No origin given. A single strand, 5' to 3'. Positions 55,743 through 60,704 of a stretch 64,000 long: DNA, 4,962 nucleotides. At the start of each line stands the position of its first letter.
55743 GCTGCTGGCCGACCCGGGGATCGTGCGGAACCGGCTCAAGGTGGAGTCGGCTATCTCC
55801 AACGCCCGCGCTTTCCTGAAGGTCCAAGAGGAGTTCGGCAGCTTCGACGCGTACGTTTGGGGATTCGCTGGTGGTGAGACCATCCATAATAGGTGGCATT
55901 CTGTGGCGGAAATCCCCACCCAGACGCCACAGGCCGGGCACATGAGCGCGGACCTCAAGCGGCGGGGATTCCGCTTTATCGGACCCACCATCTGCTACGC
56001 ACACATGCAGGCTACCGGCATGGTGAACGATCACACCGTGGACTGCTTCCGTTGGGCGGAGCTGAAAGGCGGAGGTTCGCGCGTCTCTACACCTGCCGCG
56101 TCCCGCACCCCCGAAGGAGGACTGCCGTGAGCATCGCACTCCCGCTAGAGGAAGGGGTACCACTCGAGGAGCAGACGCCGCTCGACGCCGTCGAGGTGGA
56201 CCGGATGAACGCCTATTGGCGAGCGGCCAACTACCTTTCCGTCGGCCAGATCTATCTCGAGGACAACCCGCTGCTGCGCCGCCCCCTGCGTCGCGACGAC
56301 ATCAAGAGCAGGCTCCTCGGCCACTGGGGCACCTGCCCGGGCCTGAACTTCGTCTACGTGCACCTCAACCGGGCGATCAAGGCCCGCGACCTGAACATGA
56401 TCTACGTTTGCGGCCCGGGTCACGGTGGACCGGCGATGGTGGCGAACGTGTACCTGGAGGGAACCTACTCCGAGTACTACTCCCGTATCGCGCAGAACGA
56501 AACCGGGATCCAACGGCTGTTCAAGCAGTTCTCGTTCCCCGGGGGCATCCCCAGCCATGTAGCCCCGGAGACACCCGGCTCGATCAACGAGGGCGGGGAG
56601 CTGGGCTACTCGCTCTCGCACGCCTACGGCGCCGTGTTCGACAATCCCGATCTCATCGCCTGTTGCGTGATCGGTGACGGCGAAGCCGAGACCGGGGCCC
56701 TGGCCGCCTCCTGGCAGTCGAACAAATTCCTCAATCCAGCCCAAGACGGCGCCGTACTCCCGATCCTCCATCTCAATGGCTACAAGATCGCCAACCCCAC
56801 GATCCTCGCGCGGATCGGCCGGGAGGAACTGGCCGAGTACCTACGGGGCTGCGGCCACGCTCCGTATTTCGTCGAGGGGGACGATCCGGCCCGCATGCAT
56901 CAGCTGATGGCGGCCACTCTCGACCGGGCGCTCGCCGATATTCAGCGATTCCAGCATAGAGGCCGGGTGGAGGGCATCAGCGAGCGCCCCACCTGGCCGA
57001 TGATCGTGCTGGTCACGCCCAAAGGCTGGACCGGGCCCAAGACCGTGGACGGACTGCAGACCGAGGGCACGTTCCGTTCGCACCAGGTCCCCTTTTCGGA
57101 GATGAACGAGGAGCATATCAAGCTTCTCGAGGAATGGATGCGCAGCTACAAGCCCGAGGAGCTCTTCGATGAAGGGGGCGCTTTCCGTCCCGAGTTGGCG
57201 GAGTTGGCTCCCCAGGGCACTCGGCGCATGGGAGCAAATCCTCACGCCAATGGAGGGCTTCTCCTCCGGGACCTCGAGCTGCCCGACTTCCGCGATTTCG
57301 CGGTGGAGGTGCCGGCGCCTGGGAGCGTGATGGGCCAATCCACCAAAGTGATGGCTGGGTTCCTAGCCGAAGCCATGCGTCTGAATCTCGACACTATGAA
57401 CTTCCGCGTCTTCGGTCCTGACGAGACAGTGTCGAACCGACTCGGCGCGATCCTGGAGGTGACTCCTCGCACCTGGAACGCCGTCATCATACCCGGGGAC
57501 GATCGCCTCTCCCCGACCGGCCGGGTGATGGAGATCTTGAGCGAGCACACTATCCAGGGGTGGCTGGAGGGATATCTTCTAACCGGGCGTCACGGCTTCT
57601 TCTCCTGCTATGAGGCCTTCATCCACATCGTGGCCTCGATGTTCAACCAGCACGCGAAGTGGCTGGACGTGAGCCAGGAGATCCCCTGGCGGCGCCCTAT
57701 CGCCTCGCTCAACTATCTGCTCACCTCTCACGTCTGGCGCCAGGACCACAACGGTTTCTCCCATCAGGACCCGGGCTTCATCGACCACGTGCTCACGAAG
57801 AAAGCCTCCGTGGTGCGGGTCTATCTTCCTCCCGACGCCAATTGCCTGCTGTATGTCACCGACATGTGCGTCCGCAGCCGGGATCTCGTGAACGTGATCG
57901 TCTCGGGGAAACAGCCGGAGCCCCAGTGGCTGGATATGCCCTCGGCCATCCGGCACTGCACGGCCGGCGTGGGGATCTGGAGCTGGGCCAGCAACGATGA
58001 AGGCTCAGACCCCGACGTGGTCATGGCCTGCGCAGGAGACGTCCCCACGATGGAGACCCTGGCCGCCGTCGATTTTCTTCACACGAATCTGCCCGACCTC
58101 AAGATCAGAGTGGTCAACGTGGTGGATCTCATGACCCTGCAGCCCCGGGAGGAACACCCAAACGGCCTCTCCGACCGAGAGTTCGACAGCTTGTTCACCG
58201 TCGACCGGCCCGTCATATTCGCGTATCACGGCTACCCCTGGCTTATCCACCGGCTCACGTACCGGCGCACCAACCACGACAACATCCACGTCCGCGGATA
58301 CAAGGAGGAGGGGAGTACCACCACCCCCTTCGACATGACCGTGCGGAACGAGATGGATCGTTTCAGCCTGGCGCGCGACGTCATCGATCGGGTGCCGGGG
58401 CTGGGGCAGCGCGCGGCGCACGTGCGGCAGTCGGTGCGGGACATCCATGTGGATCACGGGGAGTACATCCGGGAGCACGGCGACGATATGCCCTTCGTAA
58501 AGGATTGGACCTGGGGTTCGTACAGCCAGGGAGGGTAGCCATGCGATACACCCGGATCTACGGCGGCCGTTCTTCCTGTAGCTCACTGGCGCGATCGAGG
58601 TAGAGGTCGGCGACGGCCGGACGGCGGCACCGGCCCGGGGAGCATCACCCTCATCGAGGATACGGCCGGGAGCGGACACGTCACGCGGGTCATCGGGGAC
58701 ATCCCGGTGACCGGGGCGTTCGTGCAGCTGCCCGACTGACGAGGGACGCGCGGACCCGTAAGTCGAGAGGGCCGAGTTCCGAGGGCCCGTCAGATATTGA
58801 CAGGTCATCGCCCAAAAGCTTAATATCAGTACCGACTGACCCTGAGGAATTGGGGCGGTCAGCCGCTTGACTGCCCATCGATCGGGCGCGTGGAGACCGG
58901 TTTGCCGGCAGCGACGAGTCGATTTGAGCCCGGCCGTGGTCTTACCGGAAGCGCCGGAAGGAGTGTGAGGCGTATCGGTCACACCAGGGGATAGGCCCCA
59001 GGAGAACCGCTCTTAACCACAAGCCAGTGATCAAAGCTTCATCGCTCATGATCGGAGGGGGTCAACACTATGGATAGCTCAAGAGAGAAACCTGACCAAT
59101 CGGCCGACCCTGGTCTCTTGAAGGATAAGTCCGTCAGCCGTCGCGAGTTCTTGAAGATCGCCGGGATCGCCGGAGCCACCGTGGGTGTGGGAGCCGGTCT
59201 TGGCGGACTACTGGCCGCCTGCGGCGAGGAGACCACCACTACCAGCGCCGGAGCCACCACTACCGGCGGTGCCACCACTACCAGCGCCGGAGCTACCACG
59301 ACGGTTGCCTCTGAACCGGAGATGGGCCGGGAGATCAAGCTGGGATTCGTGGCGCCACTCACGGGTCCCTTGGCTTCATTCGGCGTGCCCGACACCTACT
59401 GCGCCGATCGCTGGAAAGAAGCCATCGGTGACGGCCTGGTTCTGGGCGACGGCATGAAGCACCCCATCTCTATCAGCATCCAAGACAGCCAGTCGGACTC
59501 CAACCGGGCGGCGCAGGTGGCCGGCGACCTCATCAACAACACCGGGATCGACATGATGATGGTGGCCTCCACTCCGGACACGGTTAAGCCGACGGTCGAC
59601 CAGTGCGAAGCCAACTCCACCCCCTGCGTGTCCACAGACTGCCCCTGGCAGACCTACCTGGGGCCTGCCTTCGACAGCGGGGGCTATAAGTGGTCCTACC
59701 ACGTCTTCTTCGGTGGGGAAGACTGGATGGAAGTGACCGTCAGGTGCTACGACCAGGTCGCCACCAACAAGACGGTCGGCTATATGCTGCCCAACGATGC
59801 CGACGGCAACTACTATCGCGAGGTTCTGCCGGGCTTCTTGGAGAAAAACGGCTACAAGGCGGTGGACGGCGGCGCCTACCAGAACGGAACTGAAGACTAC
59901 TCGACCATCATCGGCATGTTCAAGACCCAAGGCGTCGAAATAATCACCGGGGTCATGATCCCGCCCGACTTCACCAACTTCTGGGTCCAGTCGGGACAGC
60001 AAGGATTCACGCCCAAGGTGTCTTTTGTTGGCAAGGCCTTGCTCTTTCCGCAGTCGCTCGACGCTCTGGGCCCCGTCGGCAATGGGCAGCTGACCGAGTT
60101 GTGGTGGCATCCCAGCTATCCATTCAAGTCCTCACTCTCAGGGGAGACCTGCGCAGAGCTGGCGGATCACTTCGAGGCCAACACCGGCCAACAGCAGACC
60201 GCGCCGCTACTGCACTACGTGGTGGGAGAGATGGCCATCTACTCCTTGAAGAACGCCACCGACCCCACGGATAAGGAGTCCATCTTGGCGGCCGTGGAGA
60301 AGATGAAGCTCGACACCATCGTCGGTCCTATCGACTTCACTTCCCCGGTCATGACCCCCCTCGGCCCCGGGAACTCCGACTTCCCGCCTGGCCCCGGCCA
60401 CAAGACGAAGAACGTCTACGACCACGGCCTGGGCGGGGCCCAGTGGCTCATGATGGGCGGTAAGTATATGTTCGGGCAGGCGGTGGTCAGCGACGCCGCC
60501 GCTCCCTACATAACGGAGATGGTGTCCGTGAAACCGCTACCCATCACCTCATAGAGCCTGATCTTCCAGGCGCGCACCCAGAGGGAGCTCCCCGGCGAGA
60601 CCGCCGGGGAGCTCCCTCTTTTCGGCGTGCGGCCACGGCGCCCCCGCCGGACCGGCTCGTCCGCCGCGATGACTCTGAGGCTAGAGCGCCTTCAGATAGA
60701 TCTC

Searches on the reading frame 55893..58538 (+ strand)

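Call 2: search_protein_families(library=pfam, proteins=[window:55893-58538:+])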
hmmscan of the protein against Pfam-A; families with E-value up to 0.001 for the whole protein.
window:55893-58538:+ (881 aa): 3 families
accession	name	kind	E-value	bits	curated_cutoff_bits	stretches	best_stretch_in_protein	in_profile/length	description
PF09364.15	XFP_N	-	1.5e-172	573.9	23.7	1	99-456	4-363/364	XFP N-terminal domain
PF09363.15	XFP_C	-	3.9e-97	324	23.4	1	673-874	1-202/202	XFP C-terminal domain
PF03894.20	XFP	-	3.8e-83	278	22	1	486-662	2-177/177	D-xylulose 5-phosphate/D-fructose 6-phosphate phosphoketolase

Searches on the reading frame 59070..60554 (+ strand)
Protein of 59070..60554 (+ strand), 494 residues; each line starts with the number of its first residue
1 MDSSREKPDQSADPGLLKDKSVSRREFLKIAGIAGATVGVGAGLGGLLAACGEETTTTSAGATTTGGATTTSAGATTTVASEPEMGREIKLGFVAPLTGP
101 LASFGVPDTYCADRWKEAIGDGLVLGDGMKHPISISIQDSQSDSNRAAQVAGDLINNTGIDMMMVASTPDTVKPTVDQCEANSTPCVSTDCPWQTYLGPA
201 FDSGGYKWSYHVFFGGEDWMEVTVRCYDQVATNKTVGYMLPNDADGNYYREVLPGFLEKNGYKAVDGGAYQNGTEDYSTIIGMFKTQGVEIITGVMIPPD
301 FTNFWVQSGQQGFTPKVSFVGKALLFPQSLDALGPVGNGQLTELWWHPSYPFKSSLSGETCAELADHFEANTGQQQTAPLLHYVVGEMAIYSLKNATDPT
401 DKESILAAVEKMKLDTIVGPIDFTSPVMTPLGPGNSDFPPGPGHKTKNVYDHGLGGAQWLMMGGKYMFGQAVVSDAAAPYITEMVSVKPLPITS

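Call 30: search_protein_families(library=pfam, proteins=[window:59070-60554:+], max_evalue=0.0001)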
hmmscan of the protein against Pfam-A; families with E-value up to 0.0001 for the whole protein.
window:59070-60554:+ (494 aa): 1 family
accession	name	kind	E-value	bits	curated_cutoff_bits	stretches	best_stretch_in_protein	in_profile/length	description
PF13458.12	Peripla_BP_6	-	1e-31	111.3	31.7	1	88-425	1-324/343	Periplasmic binding protein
